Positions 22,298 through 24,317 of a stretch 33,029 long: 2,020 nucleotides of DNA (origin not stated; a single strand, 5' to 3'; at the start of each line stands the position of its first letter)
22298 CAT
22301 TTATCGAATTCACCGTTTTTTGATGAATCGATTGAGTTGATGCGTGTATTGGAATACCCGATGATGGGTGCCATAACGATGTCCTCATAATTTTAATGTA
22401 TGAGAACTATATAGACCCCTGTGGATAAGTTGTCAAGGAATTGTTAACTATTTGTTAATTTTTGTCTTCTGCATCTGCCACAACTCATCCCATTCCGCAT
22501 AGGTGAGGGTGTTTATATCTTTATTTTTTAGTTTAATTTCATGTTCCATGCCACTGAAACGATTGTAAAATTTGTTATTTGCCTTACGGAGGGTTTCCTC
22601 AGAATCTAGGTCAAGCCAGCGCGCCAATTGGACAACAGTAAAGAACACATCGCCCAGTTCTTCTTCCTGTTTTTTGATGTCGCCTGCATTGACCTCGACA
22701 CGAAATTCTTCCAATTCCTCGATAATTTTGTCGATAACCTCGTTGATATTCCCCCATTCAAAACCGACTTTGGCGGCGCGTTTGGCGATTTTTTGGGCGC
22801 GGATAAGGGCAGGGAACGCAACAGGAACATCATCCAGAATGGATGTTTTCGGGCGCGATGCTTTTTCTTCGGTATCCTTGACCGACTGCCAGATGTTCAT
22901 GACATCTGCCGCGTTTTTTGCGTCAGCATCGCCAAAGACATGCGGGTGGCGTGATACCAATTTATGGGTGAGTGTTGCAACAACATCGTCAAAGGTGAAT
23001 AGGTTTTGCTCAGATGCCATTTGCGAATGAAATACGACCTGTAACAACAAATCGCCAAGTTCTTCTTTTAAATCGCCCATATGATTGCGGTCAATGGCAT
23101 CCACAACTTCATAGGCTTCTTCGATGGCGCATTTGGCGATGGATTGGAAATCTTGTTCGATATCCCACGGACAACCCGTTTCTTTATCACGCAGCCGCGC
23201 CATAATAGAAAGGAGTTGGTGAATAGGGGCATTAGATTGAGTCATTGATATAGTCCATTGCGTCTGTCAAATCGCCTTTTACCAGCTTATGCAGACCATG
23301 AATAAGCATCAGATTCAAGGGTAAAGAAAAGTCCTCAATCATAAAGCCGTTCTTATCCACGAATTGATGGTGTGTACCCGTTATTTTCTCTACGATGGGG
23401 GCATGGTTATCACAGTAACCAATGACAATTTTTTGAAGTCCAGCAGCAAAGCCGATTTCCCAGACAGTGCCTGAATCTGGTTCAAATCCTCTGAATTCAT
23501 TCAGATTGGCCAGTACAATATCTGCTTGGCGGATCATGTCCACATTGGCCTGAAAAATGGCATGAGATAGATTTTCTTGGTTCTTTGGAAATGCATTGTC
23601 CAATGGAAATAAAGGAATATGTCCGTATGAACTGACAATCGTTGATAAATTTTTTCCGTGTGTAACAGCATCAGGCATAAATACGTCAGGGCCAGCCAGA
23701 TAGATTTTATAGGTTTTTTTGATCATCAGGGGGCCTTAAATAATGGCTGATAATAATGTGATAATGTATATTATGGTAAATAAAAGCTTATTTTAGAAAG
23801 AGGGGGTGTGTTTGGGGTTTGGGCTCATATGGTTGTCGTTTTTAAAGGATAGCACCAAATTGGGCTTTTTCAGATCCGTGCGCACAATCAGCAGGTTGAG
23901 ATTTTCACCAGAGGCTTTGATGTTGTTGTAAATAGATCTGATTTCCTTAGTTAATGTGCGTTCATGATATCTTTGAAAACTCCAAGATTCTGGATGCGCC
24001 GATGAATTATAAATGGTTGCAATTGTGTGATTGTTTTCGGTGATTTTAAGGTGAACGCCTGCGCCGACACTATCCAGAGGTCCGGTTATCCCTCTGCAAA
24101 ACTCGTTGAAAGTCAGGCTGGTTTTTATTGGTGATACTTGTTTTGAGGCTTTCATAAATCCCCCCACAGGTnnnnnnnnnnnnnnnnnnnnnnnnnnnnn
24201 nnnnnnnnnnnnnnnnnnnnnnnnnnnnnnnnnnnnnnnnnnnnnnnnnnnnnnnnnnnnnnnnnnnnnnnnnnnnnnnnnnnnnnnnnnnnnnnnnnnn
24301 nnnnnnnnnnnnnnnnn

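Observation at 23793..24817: Tandem triplet of mutually paralogous Phd/YefM-like small genes with no recognisable toxin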

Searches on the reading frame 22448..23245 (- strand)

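Call 49: search_protein_families(library=pfam, proteins=[window:22448-23245:-], max_evalue=0.01)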
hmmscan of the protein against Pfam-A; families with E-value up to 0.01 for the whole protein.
window:22448-23245:- (265 aa): 2 families
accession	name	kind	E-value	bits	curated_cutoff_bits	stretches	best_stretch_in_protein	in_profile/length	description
PF03819.22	MazG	-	3.1e-37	127.1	22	2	31-104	1-74/74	MazG nucleotide pyrophosphohydrolase domain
PF01503.22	PRA-PH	-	2.2e-08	34.8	21.3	1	170-223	30-83/86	Phosphoribosyl-ATP pyrophosphohydrolase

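Call 50: search_protein_families(library=padloc, proteins=[window:22448-23245:-], max_evalue=0.1)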
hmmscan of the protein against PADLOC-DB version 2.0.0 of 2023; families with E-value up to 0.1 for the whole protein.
window:22448-23245:- (265 aa): 0 families

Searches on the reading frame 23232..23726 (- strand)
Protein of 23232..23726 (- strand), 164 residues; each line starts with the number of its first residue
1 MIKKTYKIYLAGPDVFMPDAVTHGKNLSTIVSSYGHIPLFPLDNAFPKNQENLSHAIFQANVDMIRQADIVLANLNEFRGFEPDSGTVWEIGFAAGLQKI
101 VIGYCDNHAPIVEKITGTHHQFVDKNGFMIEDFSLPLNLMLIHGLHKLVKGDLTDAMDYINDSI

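Call 49: search_protein_families(library=pfam, proteins=[window:23232-23726:-], max_evalue=0.01)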
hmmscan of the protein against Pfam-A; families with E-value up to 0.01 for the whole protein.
window:23232-23726:- (164 aa): 2 families
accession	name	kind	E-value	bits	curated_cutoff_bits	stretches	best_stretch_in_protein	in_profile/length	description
PF05014.21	Nuc_deoxyrib_tr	-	1.8e-34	118.8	28.8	1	8-140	1-117/117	Nucleoside 2-deoxyribosyltransferase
PF15891.11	Nuc_deoxyri_tr2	-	4.7e-06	27.3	30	1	6-103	2-100/105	Nucleoside 2-deoxyribosyltransferase like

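Call 50: search_protein_families(library=padloc, proteins=[window:23232-23726:-], max_evalue=0.1)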
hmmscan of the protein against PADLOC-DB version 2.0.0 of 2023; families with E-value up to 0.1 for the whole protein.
window:23232-23726:- (164 aa): 0 families

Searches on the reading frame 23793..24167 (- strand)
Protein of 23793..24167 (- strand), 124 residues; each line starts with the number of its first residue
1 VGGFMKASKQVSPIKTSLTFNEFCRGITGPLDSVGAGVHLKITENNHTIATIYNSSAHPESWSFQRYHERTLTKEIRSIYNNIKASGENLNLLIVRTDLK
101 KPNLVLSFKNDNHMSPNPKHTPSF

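Call 3: search_protein_families(library=pfam, proteins=[window:23793-24167:-], max_evalue=10)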
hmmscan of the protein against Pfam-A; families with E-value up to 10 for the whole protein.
window:23793-24167:- (124 aa): 1 family
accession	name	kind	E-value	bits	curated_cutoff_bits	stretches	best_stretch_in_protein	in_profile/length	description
PF10438.15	Cyc-maltodext_C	-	0.0016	18.9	22.2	1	44-79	17-53/76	Cyclo-malto-dextrinase C-terminal domain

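Call 4: search_protein_families(library=ncbifam, proteins=[window:23793-24167:-], max_evalue=10)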
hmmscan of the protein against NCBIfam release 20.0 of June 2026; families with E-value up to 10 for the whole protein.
window:23793-24167:- (124 aa): 0 families
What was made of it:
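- NCBIfam gives no hit (call 4).
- Tried and rejected: NCBIfam on A, B and C gave no hits (call 4).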

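Call 19: search_solved_structures(query=A2, max_evalue=10, show_alignments=3)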
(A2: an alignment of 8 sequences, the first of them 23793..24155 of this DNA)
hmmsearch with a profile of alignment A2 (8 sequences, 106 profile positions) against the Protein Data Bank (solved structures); distinct sequences matched with E-value up to 10: 9.
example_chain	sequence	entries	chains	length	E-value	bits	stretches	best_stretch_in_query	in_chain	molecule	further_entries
3hry_A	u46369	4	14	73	0.0017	21.7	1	12-80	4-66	Prevent host death protein | Antitoxin phd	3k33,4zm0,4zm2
3kh2_E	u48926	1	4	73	0.0027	21.1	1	12-80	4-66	Prevent host death protein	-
4zlx_A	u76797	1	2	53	0.016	18.6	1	12-57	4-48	Antitoxin phd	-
3m3n_W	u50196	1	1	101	0.026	17.9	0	20-40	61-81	Neural Wiskott-Aldrich syndrome protein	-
3hs2_A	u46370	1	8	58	0.029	17.8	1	12-52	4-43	Prevent host death protein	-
6jqy_A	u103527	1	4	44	0.066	16.6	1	12-46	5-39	Antitoxin VapB46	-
3dbo_A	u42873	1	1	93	0.25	14.8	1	10-46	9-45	Uncharacterized protein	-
4nn2_A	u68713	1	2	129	0.26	14.7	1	4-46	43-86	PHD finger protein 6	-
5zc2_B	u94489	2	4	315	0.82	13.1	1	27-71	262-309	p-hydroxyphenylacetate 3-hydroxylase, reductase component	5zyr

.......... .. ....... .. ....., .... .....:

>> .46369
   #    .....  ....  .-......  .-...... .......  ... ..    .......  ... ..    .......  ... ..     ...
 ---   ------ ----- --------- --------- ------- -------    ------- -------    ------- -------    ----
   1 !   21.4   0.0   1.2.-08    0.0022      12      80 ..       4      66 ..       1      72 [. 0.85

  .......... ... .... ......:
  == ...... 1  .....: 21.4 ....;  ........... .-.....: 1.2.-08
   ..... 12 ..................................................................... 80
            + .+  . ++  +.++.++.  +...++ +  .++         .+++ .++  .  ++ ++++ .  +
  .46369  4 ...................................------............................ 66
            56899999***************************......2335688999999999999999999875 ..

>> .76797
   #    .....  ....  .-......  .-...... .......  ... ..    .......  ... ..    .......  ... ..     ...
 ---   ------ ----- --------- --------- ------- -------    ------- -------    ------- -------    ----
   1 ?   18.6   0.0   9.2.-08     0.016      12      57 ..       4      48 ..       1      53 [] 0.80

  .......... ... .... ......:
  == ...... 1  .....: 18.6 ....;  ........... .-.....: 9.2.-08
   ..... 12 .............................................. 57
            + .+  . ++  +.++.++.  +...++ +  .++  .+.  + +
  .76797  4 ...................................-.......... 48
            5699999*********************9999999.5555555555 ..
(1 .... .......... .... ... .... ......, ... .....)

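Call 22: find_related_loci(query=A3, collection=genome_contigs, flank=8000)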
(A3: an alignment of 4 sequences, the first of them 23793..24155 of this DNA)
Query A3 (120 aa) in genome_contigs; peptide patterns used: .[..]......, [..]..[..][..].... (x = any residue, [..] = any of these).
54 stretches matched a pattern, but none encodes a relative of the query by tblastn (E <= 1e-3).

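Call 37: predict_structure(alignment_id=A2)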
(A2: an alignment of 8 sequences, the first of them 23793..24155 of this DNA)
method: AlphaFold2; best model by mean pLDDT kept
length: 120 residues; sequences in the alignment: 8
mean_pLDDT: 58.0   pTM: 0.44
mean pLDDT of the five models: 58.0, 57.9, 55.6, 53.5, 45.5
residues with pLDDT >= 90: 0; 70-90: 7; 50-70: 85; < 50: 28
segments of 3 or more residues with pLDDT < 50: 1-11, 57-63, 109-117
pLDDT, mean of each block of 10 residues (from residue 1): 38 61 68 69 68 53 53 65 62 57 57 45
secondary structure, 60 per line:
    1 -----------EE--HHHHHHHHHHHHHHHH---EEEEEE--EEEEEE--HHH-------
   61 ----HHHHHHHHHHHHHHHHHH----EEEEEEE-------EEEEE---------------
elements in order: H16-31 E35-40 E43-48 H65-82 E87-93 E101-105
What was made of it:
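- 23793..24155 (-): Gene C, 120 aa from the ATG, basic (pI 9.7). It is the most conserved paralog and is present wherever the downstream end of the array is on the contig (five loci). The low-confidence AF2 model (pLDDT 58) has the same order of elements (call 37).
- The two-module model is confident only for B. The C model is poor, with pLDDT 58 (call 37).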

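Call 39: search_protein_representatives(alignment_id=A2)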
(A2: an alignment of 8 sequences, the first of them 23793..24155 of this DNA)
Query: 8 sequences, 106 profile positions. Proteins with E-value up to 0.001 (for the whole library): 9; up to 1e-10: 7; up to 1e-30: 3. The best 9 are listed.
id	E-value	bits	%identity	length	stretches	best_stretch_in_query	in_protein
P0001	1.6e-44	166.6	-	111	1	1-105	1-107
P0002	4.0e-34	133.1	-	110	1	2-106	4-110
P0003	2.1e-33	130.8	-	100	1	1-105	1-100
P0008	3.7e-25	104.3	-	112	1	9-102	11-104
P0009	8.8e-24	99.9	-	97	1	4-105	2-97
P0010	6.9e-18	80.9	-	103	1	7-102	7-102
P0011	8.0e-16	74.3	-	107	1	4-106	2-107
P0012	4.2e-05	39.8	-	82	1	3-46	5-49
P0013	1.1e-04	38.5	-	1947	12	37-105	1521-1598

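Call 41: fold_search(model_id=the predicted structure, library=pdb)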
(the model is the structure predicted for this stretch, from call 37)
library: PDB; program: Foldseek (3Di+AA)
matches with E <= 10: 509; with E <= 0.001: 0
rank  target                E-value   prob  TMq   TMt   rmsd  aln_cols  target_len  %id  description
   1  7acz_A                2.7e-02  0.89  0.39  0.33   5.5       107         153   12  RdeltaD2 H/L (LMW SLP/HMW SLP) complex from C. difficile SlpA (R20291 strain) (released 2022-03-09)
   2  7acv_A                2.7e-02  0.87  0.34  0.16   5.5        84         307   12  SLPL/HID (LMW SLP complex with HMW SLP interacting domain - HID) from C. difficile (R7404 strain) (released 2022-03-09)
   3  9f8f_A                3.1e-02  0.77  0.29  0.15   5.1        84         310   12  SLPL/SLPH (H/L) complex C. difficile Opt2472 strain (SLCT2) (released 2025-09-03)
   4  8bdb_B                3.1e-02  0.69  0.34  0.31  10.6       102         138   14  Ribulose-1,5-bisphosphate carboxylase/oxygenase from Griffithsia monilis (released 2023-06-14)
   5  7acv_B                3.3e-02  0.82  0.34  0.32   5.7        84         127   12  SLPL/HID (LMW SLP complex with HMW SLP interacting domain - HID) from C. difficile (R7404 strain) (released 2022-03-09)
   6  9f8f_C                4.8e-02  0.69  0.31  0.15   5.0        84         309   12  SLPL/SLPH (H/L) complex C. difficile Opt2472 strain (SLCT2) (released 2025-09-03)
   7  7acz_C                6.2e-02  0.85  0.45  0.38   6.8       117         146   12  RdeltaD2 H/L (LMW SLP/HMW SLP) complex from C. difficile SlpA (R20291 strain) (released 2022-03-09)
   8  7acx_C                6.2e-02  0.69  0.33  0.17   5.7        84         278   12  H/L (SLPH/SLPL) complex from C. difficile (R7404 strain) (released 2022-03-09)
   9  7acx_A                6.2e-02  0.69  0.33  0.15   5.7        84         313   12  H/L (SLPH/SLPL) complex from C. difficile (R7404 strain) (released 2022-03-09)
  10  7yk5_I                9.6e-02  0.33  0.31  0.28  10.6       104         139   12  Rubisco from Phaeodactylum tricornutum bound to PYCO1(452-592) (released 2023-06-21)
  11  3zxw_B                1.3e-01  0.69  0.41  0.48   4.5       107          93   13  STRUCTURE OF ACTIVATED RUBISCO FROM THERMOSYNECHOCOCCUS ELONGATUS COMPLEXED WITH 2-CARBOXYARABINITOL-1,5-DIPHOSPHATE (released 2012-08-29)
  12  7acy_A                1.3e-01  0.47  0.31  0.15   5.5        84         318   11  H/L (SLPH/SLPL) complex from C. difficile (CD630 strain) (released 2022-03-09)
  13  1iwa_B                1.4e-01  0.60  0.40  0.36   4.4       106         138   11  RUBISCO FROM GALDIERIA PARTITA (released 2003-04-30)
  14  1bxn_I                1.4e-01  0.41  0.38  0.36   9.3       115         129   14  THE CRYSTAL STRUCTURE OF RUBISCO FROM ALCALIGENES EUTROPHUS TO 2.7 ANGSTROMS. (released 1999-10-06)
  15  2ybv_B                1.4e-01  0.38  0.35  0.39   9.1       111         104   16  STRUCTURE OF RUBISCO FROM THERMOSYNECHOCOCCUS ELONGATUS (released 2012-03-28)
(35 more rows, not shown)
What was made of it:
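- Tried and rejected: Its Foldseek hits (S-layer proteins, Rubisco small subunit) have low TM-scores and were discarded (calls 37, 41).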

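Call 42: find_encoding_contigs(protein=P0008, flank=6000, max_places=4)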
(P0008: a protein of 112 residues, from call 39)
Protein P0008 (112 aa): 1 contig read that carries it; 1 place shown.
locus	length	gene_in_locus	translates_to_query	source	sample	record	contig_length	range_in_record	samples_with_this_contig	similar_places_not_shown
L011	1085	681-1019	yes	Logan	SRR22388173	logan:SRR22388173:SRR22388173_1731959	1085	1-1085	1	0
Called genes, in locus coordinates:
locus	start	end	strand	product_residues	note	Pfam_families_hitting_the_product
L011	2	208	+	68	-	?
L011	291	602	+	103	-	-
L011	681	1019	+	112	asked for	-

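Call 43: find_encoding_contigs(protein=P0010, flank=6000, max_places=4)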
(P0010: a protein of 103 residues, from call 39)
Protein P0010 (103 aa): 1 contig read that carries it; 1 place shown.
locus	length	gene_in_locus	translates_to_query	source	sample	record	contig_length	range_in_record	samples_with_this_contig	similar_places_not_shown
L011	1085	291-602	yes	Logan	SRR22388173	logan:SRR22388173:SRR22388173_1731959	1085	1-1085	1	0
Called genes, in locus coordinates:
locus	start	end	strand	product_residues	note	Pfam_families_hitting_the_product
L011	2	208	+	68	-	?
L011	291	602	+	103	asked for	-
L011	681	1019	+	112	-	-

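Call 50: search_protein_families(library=padloc, proteins=[window:23793-24155:-], max_evalue=0.1)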
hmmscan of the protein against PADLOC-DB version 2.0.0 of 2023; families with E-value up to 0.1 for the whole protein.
window:23793-24155:- (120 aa): 1 family
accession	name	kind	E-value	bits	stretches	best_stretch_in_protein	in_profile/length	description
PDLC03298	MTase_II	-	0.033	11.3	1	55-112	229-282/362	Type II methyltransferase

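Call 51: search_protein_families(library=pfam, proteins=[P0009, P0010, P0008, P0011], max_evalue=1)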
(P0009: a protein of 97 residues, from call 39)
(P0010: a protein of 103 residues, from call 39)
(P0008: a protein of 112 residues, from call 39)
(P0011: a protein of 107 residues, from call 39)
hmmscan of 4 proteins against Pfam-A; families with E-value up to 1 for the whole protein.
P0009 (97 aa): 1 family
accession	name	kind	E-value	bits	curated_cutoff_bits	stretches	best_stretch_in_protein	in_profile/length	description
PF02604.26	PhdYeFM_antitox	-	8.6e-07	29.1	29.8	2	57-92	4-39/74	Antitoxin Phd_YefM, type II toxin-antitoxin system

P0010 (103 aa): 1 family
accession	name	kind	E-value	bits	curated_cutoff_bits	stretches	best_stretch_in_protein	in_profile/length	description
PF02604.26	PhdYeFM_antitox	-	0.055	13.7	29.8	1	11-47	3-40/74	Antitoxin Phd_YefM, type II toxin-antitoxin system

P0008 (112 aa): 3 families
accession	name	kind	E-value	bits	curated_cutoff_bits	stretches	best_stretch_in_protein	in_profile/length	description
PF02604.26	PhdYeFM_antitox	-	0.016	15.4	29.8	1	12-48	2-39/74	Antitoxin Phd_YefM, type II toxin-antitoxin system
PF22576.2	Bfc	-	0.19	12.5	27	1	56-92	35-70/76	Transcriptional cofactor Bfc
PF14179.11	YppG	-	0.22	12.7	27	1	67-88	56-77/105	YppG-like protein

P0011 (107 aa): 2 families
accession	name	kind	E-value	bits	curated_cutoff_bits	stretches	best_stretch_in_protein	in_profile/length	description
PF08279.18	HTH_11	-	0.15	12.4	25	1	42-77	6-42/55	HTH domain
PF07175.16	Osteoregulin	-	0.17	12.5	22.1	1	46-93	108-154/160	Osteoregulin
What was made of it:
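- Three B orthologs match PF02604 in two stretches (call 51).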

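Call 87: find_related_loci(query=A3, collection=metagenome_contigs, flank=4000)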
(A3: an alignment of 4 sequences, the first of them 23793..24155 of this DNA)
Query A3 (120 aa) in metagenome_contigs; peptide patterns used: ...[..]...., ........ (x = any residue, [..] = any of these).
186 stretches matched a pattern, but none encodes a relative of the query by tblastn (E <= 1e-3).
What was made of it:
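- Tried and rejected: A metagenome_contigs scan with C-type patterns found nothing (call 87).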

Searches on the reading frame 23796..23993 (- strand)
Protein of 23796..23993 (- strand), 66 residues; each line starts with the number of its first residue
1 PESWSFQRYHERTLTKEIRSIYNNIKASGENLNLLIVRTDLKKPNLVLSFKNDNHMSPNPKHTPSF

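Call 55: search_protein_families(library=pfam, proteins=[window:23796-23993:-], max_evalue=10)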
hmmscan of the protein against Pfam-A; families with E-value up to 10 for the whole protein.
seq(66 aa): 1 family
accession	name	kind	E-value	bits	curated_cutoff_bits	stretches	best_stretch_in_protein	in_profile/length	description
PF18826.6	bVLRF1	-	0.15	12.5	27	1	7-52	60-105/145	Bacteroidetes VLRF1 release factor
